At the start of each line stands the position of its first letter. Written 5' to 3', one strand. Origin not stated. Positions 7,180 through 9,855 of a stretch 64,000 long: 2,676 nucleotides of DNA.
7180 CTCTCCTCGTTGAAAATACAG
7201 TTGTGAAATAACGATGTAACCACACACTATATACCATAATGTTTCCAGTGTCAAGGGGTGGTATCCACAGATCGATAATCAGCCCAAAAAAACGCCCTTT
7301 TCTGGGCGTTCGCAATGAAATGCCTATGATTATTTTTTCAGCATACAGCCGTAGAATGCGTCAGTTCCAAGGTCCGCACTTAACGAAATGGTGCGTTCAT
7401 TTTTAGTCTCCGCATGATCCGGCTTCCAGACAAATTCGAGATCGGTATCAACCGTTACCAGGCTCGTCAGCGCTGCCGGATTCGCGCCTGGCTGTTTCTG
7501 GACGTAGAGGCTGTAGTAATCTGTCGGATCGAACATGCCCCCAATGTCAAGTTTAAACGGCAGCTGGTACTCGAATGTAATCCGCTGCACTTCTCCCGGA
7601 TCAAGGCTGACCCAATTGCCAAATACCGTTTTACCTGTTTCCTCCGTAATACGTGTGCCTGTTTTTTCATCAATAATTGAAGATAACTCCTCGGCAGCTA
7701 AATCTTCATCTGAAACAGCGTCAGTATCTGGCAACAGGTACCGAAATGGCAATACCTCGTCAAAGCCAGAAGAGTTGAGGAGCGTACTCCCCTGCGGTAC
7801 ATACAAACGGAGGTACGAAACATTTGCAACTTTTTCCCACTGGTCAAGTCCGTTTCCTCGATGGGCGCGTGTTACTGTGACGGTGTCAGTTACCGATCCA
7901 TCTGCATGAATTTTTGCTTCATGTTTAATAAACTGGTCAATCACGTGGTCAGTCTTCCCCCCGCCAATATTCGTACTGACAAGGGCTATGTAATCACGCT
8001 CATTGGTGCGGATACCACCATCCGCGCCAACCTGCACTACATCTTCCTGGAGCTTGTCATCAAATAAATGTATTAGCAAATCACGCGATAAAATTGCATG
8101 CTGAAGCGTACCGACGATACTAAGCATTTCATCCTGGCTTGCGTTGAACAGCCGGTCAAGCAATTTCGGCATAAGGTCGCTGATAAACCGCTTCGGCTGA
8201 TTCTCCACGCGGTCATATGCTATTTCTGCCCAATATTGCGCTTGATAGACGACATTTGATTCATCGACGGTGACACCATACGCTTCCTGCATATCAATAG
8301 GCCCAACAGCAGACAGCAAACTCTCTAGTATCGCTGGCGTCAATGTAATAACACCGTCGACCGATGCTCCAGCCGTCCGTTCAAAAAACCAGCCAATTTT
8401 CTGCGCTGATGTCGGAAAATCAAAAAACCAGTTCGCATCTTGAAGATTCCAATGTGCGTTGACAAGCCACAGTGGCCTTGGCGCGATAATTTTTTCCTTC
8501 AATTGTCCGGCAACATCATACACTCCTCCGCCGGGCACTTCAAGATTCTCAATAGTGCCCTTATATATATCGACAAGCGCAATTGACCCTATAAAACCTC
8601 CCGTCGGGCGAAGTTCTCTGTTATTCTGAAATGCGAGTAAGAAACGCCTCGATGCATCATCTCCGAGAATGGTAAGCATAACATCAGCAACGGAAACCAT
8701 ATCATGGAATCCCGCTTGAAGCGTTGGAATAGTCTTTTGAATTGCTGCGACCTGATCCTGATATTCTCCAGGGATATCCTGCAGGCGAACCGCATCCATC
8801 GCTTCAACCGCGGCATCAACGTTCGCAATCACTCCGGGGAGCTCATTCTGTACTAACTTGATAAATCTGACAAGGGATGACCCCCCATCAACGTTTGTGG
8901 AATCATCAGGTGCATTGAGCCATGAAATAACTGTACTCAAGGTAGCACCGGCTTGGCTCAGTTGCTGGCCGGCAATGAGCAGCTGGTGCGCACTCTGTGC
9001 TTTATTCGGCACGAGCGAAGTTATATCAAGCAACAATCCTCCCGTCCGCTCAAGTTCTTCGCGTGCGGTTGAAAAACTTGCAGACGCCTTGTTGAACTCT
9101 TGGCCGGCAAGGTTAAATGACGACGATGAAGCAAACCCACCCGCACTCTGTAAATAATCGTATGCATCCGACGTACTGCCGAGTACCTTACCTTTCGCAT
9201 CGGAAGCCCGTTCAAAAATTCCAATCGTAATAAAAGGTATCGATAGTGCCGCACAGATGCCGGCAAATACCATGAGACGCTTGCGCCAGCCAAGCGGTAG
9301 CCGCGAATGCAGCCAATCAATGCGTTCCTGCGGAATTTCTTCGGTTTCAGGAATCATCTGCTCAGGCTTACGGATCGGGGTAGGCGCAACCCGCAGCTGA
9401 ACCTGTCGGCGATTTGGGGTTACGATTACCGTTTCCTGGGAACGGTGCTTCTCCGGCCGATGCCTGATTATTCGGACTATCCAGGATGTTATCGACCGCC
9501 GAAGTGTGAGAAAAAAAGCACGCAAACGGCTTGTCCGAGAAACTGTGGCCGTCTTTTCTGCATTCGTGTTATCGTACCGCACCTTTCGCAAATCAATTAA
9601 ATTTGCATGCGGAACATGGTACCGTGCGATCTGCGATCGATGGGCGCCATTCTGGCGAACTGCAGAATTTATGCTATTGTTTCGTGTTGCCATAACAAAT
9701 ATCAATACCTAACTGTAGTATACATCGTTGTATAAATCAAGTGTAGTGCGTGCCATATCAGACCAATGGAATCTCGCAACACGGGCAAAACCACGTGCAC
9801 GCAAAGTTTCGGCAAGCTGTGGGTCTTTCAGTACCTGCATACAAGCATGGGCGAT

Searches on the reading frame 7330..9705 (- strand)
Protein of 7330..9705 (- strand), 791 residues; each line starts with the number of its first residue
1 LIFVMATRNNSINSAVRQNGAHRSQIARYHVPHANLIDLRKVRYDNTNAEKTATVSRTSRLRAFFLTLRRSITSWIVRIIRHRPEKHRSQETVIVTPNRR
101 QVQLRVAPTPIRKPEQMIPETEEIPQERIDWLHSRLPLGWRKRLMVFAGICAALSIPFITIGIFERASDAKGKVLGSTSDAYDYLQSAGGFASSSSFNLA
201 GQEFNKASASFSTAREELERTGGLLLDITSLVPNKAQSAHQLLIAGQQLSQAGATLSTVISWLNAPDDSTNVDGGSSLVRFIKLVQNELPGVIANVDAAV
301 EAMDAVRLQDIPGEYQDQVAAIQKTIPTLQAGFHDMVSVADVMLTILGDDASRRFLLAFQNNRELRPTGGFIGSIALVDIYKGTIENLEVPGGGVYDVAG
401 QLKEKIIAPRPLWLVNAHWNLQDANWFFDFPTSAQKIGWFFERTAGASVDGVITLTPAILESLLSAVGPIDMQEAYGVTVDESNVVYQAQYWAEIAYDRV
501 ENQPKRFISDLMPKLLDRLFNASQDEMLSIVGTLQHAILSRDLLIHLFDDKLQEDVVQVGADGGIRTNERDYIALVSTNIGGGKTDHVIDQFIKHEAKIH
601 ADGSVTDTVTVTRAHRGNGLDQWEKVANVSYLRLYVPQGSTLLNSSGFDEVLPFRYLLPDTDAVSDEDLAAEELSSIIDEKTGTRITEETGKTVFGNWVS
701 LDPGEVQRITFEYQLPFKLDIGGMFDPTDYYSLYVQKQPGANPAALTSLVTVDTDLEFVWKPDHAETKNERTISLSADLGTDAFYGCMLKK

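Call 9: search_protein_families(library=pfam, proteins=[window:7330-9705:-], max_evalue=0.01)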
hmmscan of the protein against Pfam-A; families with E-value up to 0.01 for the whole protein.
window:7330-9705:- (791 aa): 1 family
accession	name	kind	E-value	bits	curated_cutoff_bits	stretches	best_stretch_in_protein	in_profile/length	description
PF13196.11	DUF4012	-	2e-24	87.1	28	1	351-486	2-136/144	Protein of unknown function (DUF4012)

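Call 26: find_homologous_proteins(query=window:7330-9705:-, max_evalue=1e-20)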
Query window:7330-9705:- (791 aa): 284 proteins with E <= 1e-20 among 8000 candidates; the best 120 are listed.
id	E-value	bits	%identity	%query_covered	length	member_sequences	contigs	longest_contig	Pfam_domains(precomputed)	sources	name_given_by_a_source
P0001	0.0e+0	1776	100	99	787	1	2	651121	PF13196.12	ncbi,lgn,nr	ncbi:MAG: DUF4012 domain-containing protein [Patescibacteria group bacterium]|nr:DUF4012 domain-cont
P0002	8.7e-253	859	51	98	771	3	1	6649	PF13196.12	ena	-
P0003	1.5e-248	845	48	99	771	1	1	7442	PF13196.12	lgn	-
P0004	2.1e-245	835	50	97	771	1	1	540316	PF13196.12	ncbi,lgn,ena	ncbi:MAG: DUF4012 domain-containing protein [Patescibacteria group bacterium]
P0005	2.2e-245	834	50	97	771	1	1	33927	PF13196.12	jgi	-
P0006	3.7e-245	834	50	97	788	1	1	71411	PF13196.12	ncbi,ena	-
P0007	2.5e-237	808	47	99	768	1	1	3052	PF13196.12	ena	-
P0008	1.8e-235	802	48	96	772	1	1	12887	PF13196.12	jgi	-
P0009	8.5e-234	796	48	98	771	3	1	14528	PF13196.12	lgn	-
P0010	9.7e-231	786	47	96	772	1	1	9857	PF13196.12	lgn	-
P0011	4.2e-229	781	47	99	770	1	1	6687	PF13196.12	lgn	-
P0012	1.2e-226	773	45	96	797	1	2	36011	PF13196.12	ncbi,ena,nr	ncbi:DUF4012 domain-containing protein [Patescibacteria group bacterium]|nr:DUF4012 domain-containin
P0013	4.8e-225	767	48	97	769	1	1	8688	PF13196.12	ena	-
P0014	9.3e-221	753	45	98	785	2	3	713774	PF13196.12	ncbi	-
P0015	1.7e-220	752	44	99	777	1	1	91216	PF13196.12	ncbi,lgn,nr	ncbi:MAG: DUF4012 domain-containing protein [bacterium]|nr:DUF4012 domain-containing protein [bacter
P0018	5.8e-219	747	45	99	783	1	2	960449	PF13196.12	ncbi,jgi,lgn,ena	ncbi:MAG: DUF4012 domain-containing protein [Patescibacteria group bacterium]|jgi:hypothetical prote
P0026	4.1e-203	695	43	98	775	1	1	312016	PF13196.12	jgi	-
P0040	9.2e-149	515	36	99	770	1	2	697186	PF13196.12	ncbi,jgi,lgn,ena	ncbi:MAG: DUF4012 domain-containing protein [Patescibacteria group bacterium]|jgi:hypothetical prote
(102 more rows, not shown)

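Call 27: find_encoding_contigs(protein=P0004, flank=8000, max_places=2)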
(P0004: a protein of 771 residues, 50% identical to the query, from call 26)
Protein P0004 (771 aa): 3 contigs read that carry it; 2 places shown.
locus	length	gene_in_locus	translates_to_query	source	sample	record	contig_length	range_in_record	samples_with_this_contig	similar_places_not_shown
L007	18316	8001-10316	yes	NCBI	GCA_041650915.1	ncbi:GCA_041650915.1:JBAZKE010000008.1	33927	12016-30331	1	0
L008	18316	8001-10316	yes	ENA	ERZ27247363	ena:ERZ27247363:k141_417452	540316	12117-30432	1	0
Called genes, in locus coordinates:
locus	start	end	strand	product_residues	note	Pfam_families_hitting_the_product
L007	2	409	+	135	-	PF00075:RNase_H, PF13456:RVT_3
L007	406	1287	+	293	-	PF00561:Abhydrolase_1, PF02129:Peptidase_S15, PF12146:Hydrolase_4, PF12697:Abhydrolase_6, PF00326:Peptidase_S9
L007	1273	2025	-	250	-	PF03009:GDPD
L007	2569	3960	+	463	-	PF13727:CoA_binding_3, PF02397:Bac_transf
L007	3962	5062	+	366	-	PF13439:Glyco_transf_4, PF00534:Glycos_transf_1, PF13692:Glyco_trans_1_4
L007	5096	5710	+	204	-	-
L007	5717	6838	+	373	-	PF13439:Glyco_transf_4, PF13579:Glyco_trans_4_4, PF00534:Glycos_transf_1, PF13692:Glyco_trans_1_4, PF13524:Glyco_trans_1_2, PF20706:GT4-conflict (weak)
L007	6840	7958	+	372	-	PF13439:Glyco_transf_4, PF20706:GT4-conflict, PF00534:Glycos_transf_1, PF13692:Glyco_trans_1_4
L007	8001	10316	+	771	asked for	PF13196:DUF4012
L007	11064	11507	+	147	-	-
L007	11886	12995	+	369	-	-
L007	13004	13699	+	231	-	-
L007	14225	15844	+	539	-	PF03023:MurJ, PF13440:Polysacc_synt_3, PF01554:MatE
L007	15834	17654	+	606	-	PF00009:GTP_EFTU, PF03144:GTP_EFTU_D2, PF00679:EFG_C, PF06421:LepA_C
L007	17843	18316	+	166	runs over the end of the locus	PF14470:bPH_3 (weak), PF03703:bPH_2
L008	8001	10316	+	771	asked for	PF13196:DUF4012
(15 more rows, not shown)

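Call 28: find_encoding_contigs(protein=P0006, flank=8000, max_places=2)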
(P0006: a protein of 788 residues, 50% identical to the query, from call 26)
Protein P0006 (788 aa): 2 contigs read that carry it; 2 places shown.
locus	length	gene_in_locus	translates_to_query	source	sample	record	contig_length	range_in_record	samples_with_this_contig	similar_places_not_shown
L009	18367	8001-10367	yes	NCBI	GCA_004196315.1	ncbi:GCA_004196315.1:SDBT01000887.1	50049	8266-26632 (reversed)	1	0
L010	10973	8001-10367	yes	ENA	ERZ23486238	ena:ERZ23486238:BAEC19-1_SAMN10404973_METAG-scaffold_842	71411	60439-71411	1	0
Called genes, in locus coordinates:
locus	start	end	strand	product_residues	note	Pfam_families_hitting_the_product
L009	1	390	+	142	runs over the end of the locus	PF00075:RNase_H, PF13456:RVT_3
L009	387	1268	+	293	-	PF02129:Peptidase_S15, PF20434:BD-FAE (faint), PF00561:Abhydrolase_1, PF12146:Hydrolase_4, PF12697:Abhydrolase_6, PF00326:Peptidase_S9, PF01738:DLH (weak), PF08840:BAAT_C (weak)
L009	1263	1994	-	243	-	PF03009:GDPD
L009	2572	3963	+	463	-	PF13727:CoA_binding_3, PF02397:Bac_transf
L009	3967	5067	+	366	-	PF13439:Glyco_transf_4, PF00534:Glycos_transf_1, PF13692:Glyco_trans_1_4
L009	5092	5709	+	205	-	-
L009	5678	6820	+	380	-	PF13439:Glyco_transf_4, PF13579:Glyco_trans_4_4 (weak), PF00534:Glycos_transf_1, PF13692:Glyco_trans_1_4, PF13524:Glyco_trans_1_2 (weak)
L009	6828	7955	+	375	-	PF13439:Glyco_transf_4, PF20706:GT4-conflict, PF00534:Glycos_transf_1, PF13692:Glyco_trans_1_4, PF13524:Glyco_trans_1_2 (weak)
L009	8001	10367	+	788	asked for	PF13196:DUF4012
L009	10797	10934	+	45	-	-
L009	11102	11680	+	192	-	PF01464:SLT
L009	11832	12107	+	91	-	-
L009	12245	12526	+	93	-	-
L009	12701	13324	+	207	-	-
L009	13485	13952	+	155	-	-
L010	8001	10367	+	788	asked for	PF13196:DUF4012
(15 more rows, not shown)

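Call 29: find_encoding_contigs(protein=P0014, flank=8000, max_places=2)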
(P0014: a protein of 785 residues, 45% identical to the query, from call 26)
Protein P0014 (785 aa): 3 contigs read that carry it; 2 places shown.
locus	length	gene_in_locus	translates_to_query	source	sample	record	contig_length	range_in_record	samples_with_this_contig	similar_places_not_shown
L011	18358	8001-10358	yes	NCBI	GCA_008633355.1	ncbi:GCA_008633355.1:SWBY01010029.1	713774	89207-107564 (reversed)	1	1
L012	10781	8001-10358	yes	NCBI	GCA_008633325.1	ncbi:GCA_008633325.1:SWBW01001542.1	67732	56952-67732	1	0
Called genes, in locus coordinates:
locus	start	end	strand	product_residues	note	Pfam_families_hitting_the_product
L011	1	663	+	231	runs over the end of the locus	PF02585:PIG-L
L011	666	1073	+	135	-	PF00075:RNase_H, PF13456:RVT_3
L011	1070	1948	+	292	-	PF02129:Peptidase_S15, PF00561:Abhydrolase_1, PF02230:Abhydrolase_2 (faint), PF12146:Hydrolase_4, PF12697:Abhydrolase_6, PF20434:BD-FAE (faint), PF00326:Peptidase_S9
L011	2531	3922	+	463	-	PF13727:CoA_binding_3, PF02397:Bac_transf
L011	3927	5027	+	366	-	PF13439:Glyco_transf_4, PF00534:Glycos_transf_1, PF13692:Glyco_trans_1_4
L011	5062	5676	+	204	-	-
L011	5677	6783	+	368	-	PF13439:Glyco_transf_4, PF00534:Glycos_transf_1, PF13692:Glyco_trans_1_4, PF13524:Glyco_trans_1_2 (weak), PF20706:GT4-conflict (weak)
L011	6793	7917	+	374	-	PF13439:Glyco_transf_4, PF20706:GT4-conflict, PF00534:Glycos_transf_1, PF13692:Glyco_trans_1_4, PF13524:Glyco_trans_1_2 (weak)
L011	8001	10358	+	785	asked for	PF13196:DUF4012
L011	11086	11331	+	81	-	-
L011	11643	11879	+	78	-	-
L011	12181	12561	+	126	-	-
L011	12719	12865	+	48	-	-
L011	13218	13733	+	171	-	-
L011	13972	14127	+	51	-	-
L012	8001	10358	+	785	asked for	PF13196:DUF4012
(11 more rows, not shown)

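Call 48: find_encoding_contigs(protein=P0001, flank=10000, max_places=3)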
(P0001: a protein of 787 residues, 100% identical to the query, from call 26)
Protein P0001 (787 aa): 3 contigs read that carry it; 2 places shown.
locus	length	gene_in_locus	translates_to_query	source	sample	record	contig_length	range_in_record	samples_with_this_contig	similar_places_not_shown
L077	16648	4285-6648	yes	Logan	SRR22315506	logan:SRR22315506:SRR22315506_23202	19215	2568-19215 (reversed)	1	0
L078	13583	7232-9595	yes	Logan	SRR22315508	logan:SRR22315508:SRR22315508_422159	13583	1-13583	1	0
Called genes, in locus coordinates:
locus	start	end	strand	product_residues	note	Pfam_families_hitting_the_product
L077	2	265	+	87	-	?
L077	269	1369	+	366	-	PF13439:Glyco_transf_4, PF00534:Glycos_transf_1, PF13692:Glyco_trans_1_4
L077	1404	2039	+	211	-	-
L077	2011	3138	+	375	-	PF13439:Glyco_transf_4, PF13579:Glyco_trans_4_4 (weak), PF20706:GT4-conflict (weak), PF00534:Glycos_transf_1, PF13692:Glyco_trans_1_4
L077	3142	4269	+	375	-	PF13439:Glyco_transf_4, PF13579:Glyco_trans_4_4 (faint), PF20706:GT4-conflict, PF00534:Glycos_transf_1, PF13692:Glyco_trans_1_4, PF13524:Glyco_trans_1_2 (weak)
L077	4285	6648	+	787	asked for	PF13196:DUF4012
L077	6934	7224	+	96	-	-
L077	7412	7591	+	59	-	-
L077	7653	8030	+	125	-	-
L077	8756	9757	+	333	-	-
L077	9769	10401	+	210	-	-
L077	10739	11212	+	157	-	-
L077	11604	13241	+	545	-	PF03023:MurJ, PF13440:Polysacc_synt_3, PF01554:MatE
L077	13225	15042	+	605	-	PF00009:GTP_EFTU, PF03144:GTP_EFTU_D2, PF14492:EFG_III (faint), PF00679:EFG_C, PF06421:LepA_C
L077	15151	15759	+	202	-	PF14470:bPH_3 (weak), PF03703:bPH_2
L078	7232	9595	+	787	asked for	PF13196:DUF4012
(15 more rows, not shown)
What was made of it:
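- It lies upstream of an intrinsic terminator in a polysaccharide/envelope locus (calls 27-29, 48).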

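Call 49: find_encoding_contigs(protein=P0018, flank=10000, max_places=1)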
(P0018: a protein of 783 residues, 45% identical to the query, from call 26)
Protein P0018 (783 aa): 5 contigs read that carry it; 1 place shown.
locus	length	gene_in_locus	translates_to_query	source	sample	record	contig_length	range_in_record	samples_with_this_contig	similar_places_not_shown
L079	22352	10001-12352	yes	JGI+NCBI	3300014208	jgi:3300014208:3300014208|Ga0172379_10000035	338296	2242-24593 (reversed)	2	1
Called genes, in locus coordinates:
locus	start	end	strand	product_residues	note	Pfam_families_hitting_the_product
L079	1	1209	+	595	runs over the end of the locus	PF01368:DHH, PF02272:DHHA1, PF17768:RecJ_OB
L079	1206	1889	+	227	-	PF02585:PIG-L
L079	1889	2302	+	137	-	PF00075:RNase_H, PF13456:RVT_3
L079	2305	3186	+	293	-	PF02129:Peptidase_S15, PF01738:DLH (faint), PF20434:BD-FAE (faint), PF00561:Abhydrolase_1, PF12146:Hydrolase_4, PF12697:Abhydrolase_6, PF00326:Peptidase_S9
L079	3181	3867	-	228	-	PF03009:GDPD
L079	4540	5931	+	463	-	PF13727:CoA_binding_3, PF02397:Bac_transf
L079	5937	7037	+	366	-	PF13439:Glyco_transf_4, PF00534:Glycos_transf_1, PF13692:Glyco_trans_1_4, PF13524:Glyco_trans_1_2 (weak)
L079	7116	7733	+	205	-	-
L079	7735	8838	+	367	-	PF13439:Glyco_transf_4, PF20706:GT4-conflict (weak), PF00534:Glycos_transf_1, PF13692:Glyco_trans_1_4, PF13524:Glyco_trans_1_2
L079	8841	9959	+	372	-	PF13439:Glyco_transf_4 (weak), PF20706:GT4-conflict, PF00534:Glycos_transf_1, PF13692:Glyco_trans_1_4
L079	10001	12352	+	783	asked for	PF13196:DUF4012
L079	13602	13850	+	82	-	-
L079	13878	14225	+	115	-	PF16697:Yop-YscD_cpl, PF00498:FHA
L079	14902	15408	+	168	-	-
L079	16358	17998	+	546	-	PF03023:MurJ, PF13440:Polysacc_synt_3, PF01554:MatE (weak)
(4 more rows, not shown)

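Call 50: find_encoding_contigs(protein=P0015, flank=10000, max_places=1)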
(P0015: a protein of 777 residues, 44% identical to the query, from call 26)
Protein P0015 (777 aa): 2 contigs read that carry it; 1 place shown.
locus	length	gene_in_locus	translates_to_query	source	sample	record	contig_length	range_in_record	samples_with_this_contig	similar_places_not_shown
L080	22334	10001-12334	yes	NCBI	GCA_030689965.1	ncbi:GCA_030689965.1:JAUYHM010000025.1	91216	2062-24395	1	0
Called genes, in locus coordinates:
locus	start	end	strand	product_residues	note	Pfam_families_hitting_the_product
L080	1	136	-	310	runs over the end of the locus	PF01207:Dus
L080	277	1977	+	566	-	PF01368:DHH, PF02272:DHHA1, PF17768:RecJ_OB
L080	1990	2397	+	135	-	PF00075:RNase_H, PF13456:RVT_3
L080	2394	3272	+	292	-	PF02129:Peptidase_S15, PF02230:Abhydrolase_2 (faint), PF20434:BD-FAE (faint), PF00561:Abhydrolase_1, PF12146:Hydrolase_4, PF12697:Abhydrolase_6, PF00326:Peptidase_S9, PF01738:DLH (weak), +1 more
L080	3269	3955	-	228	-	PF03009:GDPD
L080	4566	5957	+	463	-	PF13727:CoA_binding_3, PF02397:Bac_transf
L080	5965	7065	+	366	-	PF13439:Glyco_transf_4, PF00534:Glycos_transf_1, PF13692:Glyco_trans_1_4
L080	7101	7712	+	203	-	-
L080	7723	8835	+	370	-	PF13439:Glyco_transf_4, PF00534:Glycos_transf_1, PF13692:Glyco_trans_1_4, PF13524:Glyco_trans_1_2, PF20706:GT4-conflict (faint)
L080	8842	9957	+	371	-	PF13439:Glyco_transf_4, PF20706:GT4-conflict, PF00534:Glycos_transf_1, PF13692:Glyco_trans_1_4, PF13524:Glyco_trans_1_2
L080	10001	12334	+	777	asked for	PF13196:DUF4012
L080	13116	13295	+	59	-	-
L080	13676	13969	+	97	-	-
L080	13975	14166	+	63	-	-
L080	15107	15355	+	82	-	-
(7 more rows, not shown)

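Call 51: find_encoding_contigs(protein=P0026, flank=10000, max_places=1)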
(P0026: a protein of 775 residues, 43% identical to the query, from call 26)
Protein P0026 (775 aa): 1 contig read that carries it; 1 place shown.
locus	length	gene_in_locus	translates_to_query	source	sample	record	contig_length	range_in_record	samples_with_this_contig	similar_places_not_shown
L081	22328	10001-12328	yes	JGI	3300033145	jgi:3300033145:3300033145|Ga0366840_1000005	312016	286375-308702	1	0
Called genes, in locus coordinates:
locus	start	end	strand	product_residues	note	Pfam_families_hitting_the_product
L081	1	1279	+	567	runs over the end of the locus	PF01368:DHH, PF02272:DHHA1, PF17768:RecJ_OB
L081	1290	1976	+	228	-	PF02585:PIG-L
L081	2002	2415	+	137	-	PF00075:RNase_H, PF13456:RVT_3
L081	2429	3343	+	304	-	PF02129:Peptidase_S15, PF02230:Abhydrolase_2 (faint), PF12146:Hydrolase_4, PF20434:BD-FAE (faint), PF00561:Abhydrolase_1, PF12697:Abhydrolase_6, PF00326:Peptidase_S9, PF01738:DLH (faint)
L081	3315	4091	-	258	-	PF03009:GDPD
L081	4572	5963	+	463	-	PF13727:CoA_binding_3, PF02397:Bac_transf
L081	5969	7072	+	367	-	PF13439:Glyco_transf_4, PF00534:Glycos_transf_1, PF13692:Glyco_trans_1_4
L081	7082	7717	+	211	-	-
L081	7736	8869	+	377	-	PF13439:Glyco_transf_4, PF20706:GT4-conflict, PF00534:Glycos_transf_1, PF13692:Glyco_trans_1_4, PF13524:Glyco_trans_1_2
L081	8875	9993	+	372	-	PF13439:Glyco_transf_4, PF20706:GT4-conflict, PF00534:Glycos_transf_1, PF13692:Glyco_trans_1_4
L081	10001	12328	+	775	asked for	PF13196:DUF4012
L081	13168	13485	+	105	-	-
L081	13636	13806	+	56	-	-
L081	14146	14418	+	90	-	-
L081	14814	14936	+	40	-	-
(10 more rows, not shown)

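Call 52: find_encoding_contigs(protein=P0040, flank=10000, max_places=1)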
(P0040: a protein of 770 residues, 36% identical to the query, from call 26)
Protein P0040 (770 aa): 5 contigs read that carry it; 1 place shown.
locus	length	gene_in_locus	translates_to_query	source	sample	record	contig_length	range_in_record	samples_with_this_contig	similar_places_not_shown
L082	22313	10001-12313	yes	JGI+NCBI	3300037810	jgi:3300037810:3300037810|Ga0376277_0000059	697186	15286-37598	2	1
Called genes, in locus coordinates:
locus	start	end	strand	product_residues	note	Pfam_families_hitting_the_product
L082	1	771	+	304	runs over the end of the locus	PF01297:ZnuA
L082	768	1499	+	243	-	PF00005:ABC_tran, PF02463:SMC_N (faint), PF13304:AAA_21 (faint)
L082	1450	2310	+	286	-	PF00950:ABC-3, PF01032:FecCD (weak)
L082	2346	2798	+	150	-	PF00293:NUDIX, PF14815:NUDIX_4 (weak)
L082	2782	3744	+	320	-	PF01636:APH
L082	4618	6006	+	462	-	PF13727:CoA_binding_3, PF02397:Bac_transf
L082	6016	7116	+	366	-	PF13439:Glyco_transf_4, PF00534:Glycos_transf_1, PF13692:Glyco_trans_1_4, PF13524:Glyco_trans_1_2 (weak)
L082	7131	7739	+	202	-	-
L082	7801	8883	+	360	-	PF13439:Glyco_transf_4, PF13579:Glyco_trans_4_4, PF20706:GT4-conflict, PF13524:Glyco_trans_1_2 (weak), PF00534:Glycos_transf_1, PF13692:Glyco_trans_1_4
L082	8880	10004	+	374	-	PF13439:Glyco_transf_4, PF20706:GT4-conflict, PF00534:Glycos_transf_1, PF13692:Glyco_trans_1_4, PF13524:Glyco_trans_1_2 (weak)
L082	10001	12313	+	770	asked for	PF13196:DUF4012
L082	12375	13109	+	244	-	-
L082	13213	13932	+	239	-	PF02578:Cu-oxidase_4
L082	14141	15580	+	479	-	PF01839:FG-GAP (weak), PF13517:FG-GAP_3, PF03734:YkuD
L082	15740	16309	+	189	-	PF18917:LiaI-LiaF-like_TM1 (weak), PF22570:LiaF-TM (weak)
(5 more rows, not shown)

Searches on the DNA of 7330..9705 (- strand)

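Call 43: search_rna_families(source=L009, start=10300, end=15600, threshold=evalue, max_evalue=5)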
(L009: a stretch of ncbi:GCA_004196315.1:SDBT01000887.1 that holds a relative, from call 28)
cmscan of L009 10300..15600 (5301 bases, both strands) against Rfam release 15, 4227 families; matches with E-value up to 5: 10.
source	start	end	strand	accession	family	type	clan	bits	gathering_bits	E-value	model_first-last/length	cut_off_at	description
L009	12151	12222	-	RF03259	MIR1514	Gene; miRNA;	-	26.4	90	0.15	1-110/110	no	MIR1514 microRNA precursor family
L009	15094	15162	+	RF03940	MIR9563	Gene; miRNA;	-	25.3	90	0.16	1-127/127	no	MIR9563 microRNA precursor family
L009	15403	15466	+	RF03776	mir-2068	Gene; miRNA;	-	23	99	0.14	1-68/68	no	mir-2068 microRNA precursor family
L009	14752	14845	+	RF02100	tfoR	Gene; sRNA;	-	21.2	70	0.075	1-101/101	no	Translational regulator of tfoXVC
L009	10803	10858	+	RF03299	mir-1000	Gene; miRNA;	-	20.7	50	0.5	1-72/72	no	mir-1000 microRNA precursor family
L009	10976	11060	+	RF04039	mir-2242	Gene; miRNA;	-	20.4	70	0.66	1-95/95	no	mir-2242 microRNA precursor family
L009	15379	15469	+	RF01697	Chlorobi-RRM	Cis-reg;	-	20.3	45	1.1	1-73/73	no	Chlorobi-RRM RNA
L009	14700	14848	+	RF00558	L20_leader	Cis-reg; leader;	-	20.1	58.7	1.7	1-127/127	no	Ribosomal protein L20 leader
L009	12160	12213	-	RF04240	mir-4716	Gene; miRNA;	-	19.1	76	3.1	1-84/84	no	mir-4716 microRNA precursor family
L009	10893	11008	+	RF04338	Plastid-psbJ-2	Cis-reg;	CL00152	18.7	65.6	4.1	1-144/144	no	Plastid-psbJ-2 3UTR RNA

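Call 44: search_rna_families(source=L008, start=10300, end=14300, threshold=evalue, max_evalue=5)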
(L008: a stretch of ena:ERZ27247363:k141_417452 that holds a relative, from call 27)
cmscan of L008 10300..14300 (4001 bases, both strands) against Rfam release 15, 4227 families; matches with E-value up to 5: 7.
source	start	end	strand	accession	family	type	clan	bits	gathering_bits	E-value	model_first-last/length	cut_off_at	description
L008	11564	11629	-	RF03640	mir-3747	Gene; miRNA;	-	40.2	63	5.4e-06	1-67/67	no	mir-3747 microRNA precursor family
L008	11562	11627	+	RF03640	mir-3747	Gene; miRNA;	-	33.7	63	0.00031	1-67/67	no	mir-3747 microRNA precursor family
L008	11495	11631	-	RF00225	IRES_Tobamo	Cis-reg; IRES;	-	22.5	50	3.1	1-151/151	no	Tobamovirus internal ribosome entry site (IRES)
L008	11572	11621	-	RF04300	mir-39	Gene; miRNA;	CL00088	20.4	62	2.6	13-62/74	no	mir-39 microRNA precursor family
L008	13712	13773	+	RF03912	mir-4659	Gene; miRNA;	-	18.7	92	4.3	1-73/73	no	mir-4659 microRNA precursor family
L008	10547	10581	+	RF02744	Rev39_5p_UTR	Cis-reg;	-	18.1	88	0.027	194-228/300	no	Soft rot Enterobacteriaceae Rev 39 5'UTR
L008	11884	11945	+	RF00083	GlmZ_SraJ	Gene; sRNA;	CL00011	13.9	60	3.7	154-209/214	no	GlmZ RNA activator of glmS mRNA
